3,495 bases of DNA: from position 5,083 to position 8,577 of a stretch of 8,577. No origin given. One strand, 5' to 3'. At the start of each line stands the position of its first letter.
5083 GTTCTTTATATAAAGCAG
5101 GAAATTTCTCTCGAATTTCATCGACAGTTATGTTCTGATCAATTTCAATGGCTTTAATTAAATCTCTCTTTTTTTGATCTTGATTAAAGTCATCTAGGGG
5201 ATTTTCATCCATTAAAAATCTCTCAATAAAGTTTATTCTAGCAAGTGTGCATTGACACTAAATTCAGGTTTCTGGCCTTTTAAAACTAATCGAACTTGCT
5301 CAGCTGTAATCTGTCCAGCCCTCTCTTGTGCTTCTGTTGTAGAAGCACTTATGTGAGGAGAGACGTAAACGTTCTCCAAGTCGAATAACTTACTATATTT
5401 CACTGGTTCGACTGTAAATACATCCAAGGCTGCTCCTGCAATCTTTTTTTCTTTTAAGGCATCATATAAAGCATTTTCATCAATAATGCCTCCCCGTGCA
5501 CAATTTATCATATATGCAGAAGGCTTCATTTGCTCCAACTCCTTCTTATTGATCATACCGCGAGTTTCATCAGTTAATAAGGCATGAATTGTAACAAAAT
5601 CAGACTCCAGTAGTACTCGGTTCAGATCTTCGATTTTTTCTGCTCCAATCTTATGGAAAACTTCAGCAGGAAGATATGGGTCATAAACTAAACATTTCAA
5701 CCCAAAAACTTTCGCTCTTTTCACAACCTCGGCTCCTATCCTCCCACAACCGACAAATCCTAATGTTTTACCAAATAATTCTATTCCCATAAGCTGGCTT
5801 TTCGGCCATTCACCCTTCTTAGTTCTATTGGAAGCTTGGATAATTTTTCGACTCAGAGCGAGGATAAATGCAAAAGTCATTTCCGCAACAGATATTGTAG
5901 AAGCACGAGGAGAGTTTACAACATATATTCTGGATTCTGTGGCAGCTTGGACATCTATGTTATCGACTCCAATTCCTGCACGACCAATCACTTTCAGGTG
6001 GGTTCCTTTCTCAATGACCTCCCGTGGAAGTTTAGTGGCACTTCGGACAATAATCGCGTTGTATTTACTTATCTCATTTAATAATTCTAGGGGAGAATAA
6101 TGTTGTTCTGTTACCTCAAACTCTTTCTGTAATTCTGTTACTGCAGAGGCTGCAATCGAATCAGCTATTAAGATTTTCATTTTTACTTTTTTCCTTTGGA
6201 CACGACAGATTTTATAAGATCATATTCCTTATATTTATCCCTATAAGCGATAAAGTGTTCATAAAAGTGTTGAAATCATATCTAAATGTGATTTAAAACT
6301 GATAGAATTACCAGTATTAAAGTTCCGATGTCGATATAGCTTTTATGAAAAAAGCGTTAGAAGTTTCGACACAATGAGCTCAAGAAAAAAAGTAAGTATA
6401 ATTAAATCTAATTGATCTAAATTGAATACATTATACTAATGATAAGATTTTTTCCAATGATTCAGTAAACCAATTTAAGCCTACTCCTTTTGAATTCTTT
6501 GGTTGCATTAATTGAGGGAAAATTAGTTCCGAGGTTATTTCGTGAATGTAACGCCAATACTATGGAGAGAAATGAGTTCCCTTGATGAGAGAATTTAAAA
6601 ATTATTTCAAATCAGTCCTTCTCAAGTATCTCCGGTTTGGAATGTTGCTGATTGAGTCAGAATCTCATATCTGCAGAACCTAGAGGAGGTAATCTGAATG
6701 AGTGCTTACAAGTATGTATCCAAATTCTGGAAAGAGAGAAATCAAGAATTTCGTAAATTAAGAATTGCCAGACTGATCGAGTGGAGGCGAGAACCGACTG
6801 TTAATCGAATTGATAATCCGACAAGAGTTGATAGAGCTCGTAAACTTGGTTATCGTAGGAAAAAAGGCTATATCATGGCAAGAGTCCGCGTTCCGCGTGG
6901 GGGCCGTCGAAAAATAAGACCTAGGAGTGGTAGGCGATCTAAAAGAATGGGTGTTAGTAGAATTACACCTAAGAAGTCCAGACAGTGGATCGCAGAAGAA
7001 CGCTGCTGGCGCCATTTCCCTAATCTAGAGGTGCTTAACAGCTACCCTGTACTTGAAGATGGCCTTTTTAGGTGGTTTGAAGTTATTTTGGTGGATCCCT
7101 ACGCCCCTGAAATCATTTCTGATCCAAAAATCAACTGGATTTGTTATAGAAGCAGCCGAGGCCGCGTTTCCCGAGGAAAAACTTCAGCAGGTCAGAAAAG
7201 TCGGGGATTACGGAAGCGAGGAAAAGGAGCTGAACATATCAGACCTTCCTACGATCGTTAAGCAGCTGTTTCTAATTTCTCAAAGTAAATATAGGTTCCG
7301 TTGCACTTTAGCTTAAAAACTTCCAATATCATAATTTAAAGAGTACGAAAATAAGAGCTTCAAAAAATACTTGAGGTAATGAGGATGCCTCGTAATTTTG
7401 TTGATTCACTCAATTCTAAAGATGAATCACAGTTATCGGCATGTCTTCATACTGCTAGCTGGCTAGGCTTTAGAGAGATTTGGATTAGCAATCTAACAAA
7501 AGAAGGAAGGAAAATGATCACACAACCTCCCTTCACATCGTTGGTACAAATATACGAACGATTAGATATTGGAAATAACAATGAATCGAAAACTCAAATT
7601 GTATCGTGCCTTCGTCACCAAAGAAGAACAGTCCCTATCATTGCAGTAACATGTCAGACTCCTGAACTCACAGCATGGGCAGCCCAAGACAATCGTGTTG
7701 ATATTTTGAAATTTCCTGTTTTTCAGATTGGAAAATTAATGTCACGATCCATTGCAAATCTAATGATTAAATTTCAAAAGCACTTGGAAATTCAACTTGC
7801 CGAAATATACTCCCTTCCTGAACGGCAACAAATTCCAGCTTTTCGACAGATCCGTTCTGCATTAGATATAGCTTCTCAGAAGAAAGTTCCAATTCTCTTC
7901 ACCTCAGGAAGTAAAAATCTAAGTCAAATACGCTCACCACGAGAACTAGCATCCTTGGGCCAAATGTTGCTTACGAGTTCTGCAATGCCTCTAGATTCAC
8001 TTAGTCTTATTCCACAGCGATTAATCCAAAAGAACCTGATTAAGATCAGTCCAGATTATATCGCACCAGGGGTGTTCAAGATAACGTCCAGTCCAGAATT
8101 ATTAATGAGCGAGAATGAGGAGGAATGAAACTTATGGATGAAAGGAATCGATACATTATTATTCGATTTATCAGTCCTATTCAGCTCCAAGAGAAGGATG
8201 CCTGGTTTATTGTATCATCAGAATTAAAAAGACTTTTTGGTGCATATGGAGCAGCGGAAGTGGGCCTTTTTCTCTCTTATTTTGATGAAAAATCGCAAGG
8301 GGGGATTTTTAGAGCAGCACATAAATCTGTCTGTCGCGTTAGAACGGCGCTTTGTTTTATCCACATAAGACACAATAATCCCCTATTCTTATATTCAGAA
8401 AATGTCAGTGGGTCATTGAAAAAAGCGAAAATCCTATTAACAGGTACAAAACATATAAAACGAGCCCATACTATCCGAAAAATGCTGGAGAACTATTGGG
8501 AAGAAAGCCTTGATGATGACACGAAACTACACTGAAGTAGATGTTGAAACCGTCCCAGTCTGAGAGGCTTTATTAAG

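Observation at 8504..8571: Unannotated box C/D guide sRNA predicted to methylate the P-loop G2251-equivalent of LSU rRNA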

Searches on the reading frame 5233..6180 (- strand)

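Call 6: search_protein_families(library=pfam, proteins=[window:5233-6180:-])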
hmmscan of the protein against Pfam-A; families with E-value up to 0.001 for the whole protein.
window:5233-6180:- (315 aa): 3 families
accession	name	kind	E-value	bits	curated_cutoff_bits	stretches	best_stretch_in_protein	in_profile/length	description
PF02826.25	2-Hacid_dh_C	-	1.2e-60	204.4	25.1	1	103-278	1-178/178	D-isomer specific 2-hydroxyacid dehydrogenase, NAD binding domain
PF00389.36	2-Hacid_dh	-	3.3e-35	121.1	24.6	1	3-310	1-134/134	D-isomer specific 2-hydroxyacid dehydrogenase, catalytic domain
PF03446.21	NAD_binding_2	-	0.00061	20.3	21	0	140-248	2-113/161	NAD binding domain of 6-phosphogluconate dehydrogenase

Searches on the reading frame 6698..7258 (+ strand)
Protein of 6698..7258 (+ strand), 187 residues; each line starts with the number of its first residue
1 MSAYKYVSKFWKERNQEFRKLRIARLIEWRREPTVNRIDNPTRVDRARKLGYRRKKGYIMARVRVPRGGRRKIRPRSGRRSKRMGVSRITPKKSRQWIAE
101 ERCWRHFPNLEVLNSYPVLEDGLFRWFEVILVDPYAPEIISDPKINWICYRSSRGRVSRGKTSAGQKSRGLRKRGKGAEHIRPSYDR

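Call 6: search_protein_families(library=pfam, proteins=[window:6698-7258:+])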
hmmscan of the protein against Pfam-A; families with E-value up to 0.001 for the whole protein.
window:6698-7258:+ (187 aa): 1 family
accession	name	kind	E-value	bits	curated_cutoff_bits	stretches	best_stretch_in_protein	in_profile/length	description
PF00827.22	Ribosomal_L15e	-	6.2e-72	241.7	27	1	2-185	1-188/191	Ribosomal L15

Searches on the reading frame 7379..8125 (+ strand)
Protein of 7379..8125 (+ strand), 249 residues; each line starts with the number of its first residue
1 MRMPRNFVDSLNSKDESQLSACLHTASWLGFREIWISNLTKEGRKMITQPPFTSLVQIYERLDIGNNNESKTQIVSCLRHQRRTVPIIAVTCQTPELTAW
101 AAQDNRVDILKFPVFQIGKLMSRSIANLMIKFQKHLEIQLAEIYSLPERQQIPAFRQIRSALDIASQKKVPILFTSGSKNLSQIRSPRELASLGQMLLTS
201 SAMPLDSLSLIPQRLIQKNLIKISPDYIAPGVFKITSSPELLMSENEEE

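Call 6: search_protein_families(library=pfam, proteins=[window:7379-8125:+])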
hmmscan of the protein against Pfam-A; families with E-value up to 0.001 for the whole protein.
window:7379-8125:+ (249 aa): 1 family
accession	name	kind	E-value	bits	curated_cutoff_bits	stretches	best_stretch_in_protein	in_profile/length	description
PF01876.22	RNase_P_p30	-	7.7e-18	65.1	35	1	15-199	10-203/214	RNase P subunit p30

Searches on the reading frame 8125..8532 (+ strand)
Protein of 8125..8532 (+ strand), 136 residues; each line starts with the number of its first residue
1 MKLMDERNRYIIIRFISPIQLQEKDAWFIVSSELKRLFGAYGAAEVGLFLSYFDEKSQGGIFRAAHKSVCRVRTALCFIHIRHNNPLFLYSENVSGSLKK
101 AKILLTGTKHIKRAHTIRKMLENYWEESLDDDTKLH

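Call 6: search_protein_families(library=pfam, proteins=[window:8125-8532:+])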
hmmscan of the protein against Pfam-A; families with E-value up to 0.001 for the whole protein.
window:8125-8532:+ (136 aa): 1 family
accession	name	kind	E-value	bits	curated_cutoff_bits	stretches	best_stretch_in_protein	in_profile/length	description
PF01900.24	RNase_P_Rpp14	-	2.7e-12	47.1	23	1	9-102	1-100/104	Rpp14/Pop5 family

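Call 15: find_related_loci(query=window:8125-8532:+, collection=genome_contigs, flank=1500)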
Query window:8125-8532:+ (136 aa) in genome_contigs; peptide patterns used: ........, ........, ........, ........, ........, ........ (x = any residue, [..] = any of these).
146 stretches matched a pattern; 2 encode a relative of the query (tblastn E <= 1e-3); 2 distinct loci.
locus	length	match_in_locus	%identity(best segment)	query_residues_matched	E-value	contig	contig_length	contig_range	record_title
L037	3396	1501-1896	68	1-132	1e-61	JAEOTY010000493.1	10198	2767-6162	MAG: Candidatus Hodarchaeota archaeon isolate YT5_056 k127_81281688, whole genome shotgun sequence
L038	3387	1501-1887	68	4-132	1e-60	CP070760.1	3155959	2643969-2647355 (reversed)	MAG: Candidatus Heimdallarchaeota archaeon isolate bin272 chromosome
